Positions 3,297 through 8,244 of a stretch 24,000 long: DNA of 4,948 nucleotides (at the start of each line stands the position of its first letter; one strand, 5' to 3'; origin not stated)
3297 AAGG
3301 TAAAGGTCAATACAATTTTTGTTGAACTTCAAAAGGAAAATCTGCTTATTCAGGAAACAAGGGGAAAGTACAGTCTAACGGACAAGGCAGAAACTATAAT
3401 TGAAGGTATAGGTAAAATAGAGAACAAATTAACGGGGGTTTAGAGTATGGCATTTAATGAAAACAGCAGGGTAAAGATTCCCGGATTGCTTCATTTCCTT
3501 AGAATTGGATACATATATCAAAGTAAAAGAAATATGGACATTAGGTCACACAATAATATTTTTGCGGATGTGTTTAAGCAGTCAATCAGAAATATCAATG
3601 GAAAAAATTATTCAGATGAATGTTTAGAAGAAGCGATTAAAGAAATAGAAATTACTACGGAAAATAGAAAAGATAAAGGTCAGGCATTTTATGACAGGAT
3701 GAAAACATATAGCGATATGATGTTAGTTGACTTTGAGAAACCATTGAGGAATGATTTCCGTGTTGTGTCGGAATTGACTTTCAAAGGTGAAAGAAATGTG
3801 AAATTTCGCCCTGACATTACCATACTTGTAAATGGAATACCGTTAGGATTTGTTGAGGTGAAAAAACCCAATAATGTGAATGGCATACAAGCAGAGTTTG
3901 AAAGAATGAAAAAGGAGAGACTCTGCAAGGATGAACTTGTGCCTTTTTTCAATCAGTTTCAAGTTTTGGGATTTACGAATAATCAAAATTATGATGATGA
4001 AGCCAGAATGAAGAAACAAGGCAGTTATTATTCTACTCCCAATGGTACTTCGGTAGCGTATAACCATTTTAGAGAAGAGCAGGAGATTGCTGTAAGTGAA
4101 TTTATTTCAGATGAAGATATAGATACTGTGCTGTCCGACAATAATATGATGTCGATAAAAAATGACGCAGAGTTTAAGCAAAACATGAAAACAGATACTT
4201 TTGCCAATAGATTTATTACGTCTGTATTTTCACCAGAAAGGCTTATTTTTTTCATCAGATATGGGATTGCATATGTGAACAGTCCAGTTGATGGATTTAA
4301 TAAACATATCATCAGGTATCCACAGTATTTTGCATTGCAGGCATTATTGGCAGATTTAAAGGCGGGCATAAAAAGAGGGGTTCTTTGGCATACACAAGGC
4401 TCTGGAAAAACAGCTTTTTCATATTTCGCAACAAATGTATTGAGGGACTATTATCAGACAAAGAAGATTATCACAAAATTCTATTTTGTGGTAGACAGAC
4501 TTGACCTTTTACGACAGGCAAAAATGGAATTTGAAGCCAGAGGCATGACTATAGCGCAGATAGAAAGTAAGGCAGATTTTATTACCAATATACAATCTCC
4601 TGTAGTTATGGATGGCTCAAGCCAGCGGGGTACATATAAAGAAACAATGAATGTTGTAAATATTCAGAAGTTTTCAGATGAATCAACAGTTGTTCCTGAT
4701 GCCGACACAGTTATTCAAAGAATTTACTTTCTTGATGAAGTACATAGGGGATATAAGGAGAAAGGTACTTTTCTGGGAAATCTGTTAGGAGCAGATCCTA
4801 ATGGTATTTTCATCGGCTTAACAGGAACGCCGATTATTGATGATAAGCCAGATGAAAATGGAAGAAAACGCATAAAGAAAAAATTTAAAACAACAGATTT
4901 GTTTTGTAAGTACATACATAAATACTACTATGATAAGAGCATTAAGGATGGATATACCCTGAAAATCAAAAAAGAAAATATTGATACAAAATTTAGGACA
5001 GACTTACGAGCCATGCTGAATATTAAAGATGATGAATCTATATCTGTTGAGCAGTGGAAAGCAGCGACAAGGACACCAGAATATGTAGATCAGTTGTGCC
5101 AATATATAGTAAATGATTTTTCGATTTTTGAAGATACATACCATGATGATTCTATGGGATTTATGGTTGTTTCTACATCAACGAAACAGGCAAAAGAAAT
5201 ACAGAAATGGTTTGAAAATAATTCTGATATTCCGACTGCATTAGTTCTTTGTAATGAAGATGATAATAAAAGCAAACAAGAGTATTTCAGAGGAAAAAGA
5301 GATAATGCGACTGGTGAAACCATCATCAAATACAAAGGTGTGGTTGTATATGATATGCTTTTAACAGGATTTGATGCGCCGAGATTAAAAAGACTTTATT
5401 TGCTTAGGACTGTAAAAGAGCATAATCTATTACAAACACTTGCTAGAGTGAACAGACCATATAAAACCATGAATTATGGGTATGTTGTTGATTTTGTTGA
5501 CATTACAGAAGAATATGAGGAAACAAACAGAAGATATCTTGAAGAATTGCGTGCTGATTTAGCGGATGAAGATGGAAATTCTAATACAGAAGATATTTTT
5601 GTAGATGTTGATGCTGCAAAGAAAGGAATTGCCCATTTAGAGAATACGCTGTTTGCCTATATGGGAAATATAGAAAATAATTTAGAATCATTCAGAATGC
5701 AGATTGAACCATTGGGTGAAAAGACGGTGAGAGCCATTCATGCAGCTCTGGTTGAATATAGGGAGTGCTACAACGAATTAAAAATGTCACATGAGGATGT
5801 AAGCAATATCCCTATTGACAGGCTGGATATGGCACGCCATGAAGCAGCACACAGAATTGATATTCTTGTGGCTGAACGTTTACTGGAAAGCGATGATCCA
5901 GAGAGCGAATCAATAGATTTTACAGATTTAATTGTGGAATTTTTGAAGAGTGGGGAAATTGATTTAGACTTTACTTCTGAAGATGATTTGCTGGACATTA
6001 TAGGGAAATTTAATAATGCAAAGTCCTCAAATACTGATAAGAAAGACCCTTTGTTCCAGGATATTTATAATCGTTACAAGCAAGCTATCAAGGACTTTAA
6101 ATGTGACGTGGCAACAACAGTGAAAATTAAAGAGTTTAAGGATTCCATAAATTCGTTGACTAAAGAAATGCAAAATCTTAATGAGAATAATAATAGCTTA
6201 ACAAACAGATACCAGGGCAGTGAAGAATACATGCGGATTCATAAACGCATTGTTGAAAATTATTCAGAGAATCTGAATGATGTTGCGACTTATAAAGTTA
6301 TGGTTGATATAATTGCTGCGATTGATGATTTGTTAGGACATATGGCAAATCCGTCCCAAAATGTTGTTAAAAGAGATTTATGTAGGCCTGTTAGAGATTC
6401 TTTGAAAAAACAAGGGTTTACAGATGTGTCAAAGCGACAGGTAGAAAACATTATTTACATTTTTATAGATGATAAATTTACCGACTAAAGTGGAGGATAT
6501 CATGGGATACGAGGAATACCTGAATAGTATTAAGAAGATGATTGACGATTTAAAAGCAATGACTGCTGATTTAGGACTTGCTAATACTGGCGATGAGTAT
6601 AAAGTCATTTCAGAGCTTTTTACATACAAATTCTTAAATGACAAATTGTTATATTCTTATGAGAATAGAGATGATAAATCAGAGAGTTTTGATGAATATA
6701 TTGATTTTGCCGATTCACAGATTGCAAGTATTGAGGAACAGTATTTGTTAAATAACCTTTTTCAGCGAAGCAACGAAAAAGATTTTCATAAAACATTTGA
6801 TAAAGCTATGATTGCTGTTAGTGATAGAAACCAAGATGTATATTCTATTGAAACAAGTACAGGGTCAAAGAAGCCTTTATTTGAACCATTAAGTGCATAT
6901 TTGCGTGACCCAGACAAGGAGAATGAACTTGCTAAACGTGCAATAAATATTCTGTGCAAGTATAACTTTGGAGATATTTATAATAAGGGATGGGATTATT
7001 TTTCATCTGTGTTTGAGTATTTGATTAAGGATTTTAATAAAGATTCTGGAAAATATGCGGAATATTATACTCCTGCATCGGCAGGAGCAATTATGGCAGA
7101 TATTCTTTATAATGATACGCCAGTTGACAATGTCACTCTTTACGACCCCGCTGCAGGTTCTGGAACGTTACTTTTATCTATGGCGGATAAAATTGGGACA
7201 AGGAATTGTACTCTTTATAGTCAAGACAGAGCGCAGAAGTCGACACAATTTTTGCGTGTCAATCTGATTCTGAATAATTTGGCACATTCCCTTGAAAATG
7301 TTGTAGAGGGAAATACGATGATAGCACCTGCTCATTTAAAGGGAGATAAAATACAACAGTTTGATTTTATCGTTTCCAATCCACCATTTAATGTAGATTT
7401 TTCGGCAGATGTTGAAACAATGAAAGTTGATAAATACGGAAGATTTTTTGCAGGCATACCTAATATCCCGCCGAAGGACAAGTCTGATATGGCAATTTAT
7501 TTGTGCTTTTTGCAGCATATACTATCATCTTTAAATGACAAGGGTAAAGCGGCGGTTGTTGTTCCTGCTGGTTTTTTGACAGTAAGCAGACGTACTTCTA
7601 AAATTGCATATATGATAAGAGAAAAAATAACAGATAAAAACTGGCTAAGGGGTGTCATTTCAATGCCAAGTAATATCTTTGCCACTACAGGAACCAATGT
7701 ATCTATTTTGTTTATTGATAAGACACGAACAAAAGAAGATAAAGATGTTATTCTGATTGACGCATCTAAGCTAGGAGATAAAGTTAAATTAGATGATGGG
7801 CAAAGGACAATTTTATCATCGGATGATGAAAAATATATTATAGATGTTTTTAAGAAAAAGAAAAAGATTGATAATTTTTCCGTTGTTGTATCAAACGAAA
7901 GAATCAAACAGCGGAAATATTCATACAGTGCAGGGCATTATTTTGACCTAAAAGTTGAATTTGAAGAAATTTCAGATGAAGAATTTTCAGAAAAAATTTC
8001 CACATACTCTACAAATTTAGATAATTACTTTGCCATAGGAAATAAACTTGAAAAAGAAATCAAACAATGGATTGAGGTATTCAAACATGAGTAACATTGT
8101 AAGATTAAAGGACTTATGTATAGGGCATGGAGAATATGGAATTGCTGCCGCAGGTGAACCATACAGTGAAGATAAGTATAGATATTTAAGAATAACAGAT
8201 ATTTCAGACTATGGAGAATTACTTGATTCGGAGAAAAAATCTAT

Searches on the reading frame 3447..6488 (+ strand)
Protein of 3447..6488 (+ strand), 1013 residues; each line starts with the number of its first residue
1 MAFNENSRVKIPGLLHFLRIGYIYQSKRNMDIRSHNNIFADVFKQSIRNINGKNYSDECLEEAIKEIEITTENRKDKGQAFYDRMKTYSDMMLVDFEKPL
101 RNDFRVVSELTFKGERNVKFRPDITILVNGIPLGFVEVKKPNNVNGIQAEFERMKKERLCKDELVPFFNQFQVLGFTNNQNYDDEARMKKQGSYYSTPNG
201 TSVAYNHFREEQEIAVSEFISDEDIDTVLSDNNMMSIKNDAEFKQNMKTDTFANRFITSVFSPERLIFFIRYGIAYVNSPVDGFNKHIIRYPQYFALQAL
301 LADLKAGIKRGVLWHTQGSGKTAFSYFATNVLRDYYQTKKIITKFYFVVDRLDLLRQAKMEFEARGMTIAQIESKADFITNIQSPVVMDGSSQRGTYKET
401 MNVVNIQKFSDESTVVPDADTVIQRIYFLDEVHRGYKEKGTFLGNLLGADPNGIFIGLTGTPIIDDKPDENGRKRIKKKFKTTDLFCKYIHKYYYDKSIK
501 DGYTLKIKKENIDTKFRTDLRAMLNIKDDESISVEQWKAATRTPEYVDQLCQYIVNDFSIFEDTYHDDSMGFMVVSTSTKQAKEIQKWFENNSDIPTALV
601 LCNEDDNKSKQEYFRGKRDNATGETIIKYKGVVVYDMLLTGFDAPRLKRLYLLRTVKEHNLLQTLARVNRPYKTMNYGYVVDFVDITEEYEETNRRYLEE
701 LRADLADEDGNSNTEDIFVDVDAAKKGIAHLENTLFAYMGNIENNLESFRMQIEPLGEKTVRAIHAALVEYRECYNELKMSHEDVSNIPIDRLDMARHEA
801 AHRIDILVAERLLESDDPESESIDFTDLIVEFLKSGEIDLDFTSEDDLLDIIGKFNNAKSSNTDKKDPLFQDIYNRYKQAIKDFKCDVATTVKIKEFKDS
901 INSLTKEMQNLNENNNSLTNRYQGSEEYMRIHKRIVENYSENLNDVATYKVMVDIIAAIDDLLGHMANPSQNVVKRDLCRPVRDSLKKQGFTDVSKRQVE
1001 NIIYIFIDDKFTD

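Call 6: search_protein_families(library=padloc, proteins=[window:3447-6488:+], max_evalue=1)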
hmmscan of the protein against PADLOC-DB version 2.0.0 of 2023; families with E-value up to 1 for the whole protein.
window:3447-6488:+ (1013 aa): 5 families
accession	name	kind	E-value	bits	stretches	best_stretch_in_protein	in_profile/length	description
PDLC03048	REase_I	-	7.1e-37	125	2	21-585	21-520/976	Type I restriction enzyme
PDLC03044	REase_I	-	3.6e-35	119.3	3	249-516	216-467/1034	Type I restriction enzyme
PDLC03040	REase_I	-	2e-34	116.6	2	246-942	217-904/1029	Type I restriction enzyme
PDLC03041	REase_I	-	1.1e-31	107.8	2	82-505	110-515/1099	Type I restriction enzyme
PDLC03046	REase_I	-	1.9e-16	57.2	2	631-685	676-730/1025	Type I restriction enzyme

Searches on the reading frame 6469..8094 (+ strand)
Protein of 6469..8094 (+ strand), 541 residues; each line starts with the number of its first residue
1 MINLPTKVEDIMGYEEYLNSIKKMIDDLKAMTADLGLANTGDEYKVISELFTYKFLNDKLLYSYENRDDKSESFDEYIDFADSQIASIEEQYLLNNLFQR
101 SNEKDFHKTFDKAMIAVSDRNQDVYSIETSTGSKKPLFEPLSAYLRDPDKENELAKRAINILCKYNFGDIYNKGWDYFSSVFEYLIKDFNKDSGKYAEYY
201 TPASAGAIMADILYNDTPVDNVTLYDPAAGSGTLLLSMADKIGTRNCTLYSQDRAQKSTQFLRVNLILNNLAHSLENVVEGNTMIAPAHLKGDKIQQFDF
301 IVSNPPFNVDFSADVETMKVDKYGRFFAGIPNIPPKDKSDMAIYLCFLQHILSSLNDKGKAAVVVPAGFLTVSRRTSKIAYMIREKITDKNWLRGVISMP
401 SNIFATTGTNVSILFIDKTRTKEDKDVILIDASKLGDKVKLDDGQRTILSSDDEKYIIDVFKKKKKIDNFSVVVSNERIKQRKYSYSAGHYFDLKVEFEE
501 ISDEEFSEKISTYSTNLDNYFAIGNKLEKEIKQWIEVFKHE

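Call 6: search_protein_families(library=padloc, proteins=[window:6469-8094:+], max_evalue=1)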
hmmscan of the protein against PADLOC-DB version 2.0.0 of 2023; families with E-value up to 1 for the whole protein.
window:6469-8094:+ (541 aa): 27 families (the best 25 are shown)
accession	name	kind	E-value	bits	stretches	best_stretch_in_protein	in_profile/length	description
PDLC03033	MTase_I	-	7.7e-188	623.8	1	15-541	4-541/541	Type I methyltransferase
PDLC03027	MTase_I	-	9.6e-63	210.9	1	158-531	118-478/810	Type I methyltransferase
PDLC03022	MTase_I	-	1.8e-53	180.1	1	47-493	30-475/857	Type I methyltransferase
PDLC03032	MTase_I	-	3.3e-40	136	1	151-504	108-450/1001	Type I methyltransferase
PDLC03031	MTase_I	-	6.3e-36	121.9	1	161-494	148-486/834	Type I methyltransferase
PDLC03021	MTase_I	-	6.3e-35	118.9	1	20-528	6-486/491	Type I methyltransferase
PDLC03035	MTase_I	-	1.2e-34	117.9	2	161-435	138-405/653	Type I methyltransferase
PDLC03039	MTase_I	-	5.3e-33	112.1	1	36-491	20-448/708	Type I methyltransferase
PDLC03038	MTase_I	-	2.7e-31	106.2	1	158-488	132-447/896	Type I methyltransferase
PDLC03029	MTase_I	-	6.8e-30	102.1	1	179-498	158-484/661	Type I methyltransferase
PDLC03028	MTase_I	-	1.5e-26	90.8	1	156-491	856-1189/1236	Type I methyltransferase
PDLC03019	MTase_I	-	2.1e-24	83.9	1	36-533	21-497/932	Type I methyltransferase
PDLC03026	MTase_I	-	3e-23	80.7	1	169-425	114-362/487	Type I methyltransferase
PDLC04134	mad2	-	8e-23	79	1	46-462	166-485/492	mads_2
PDLC03025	MTase_I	-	4e-16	56.8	1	176-422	142-375/569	Type I methyltransferase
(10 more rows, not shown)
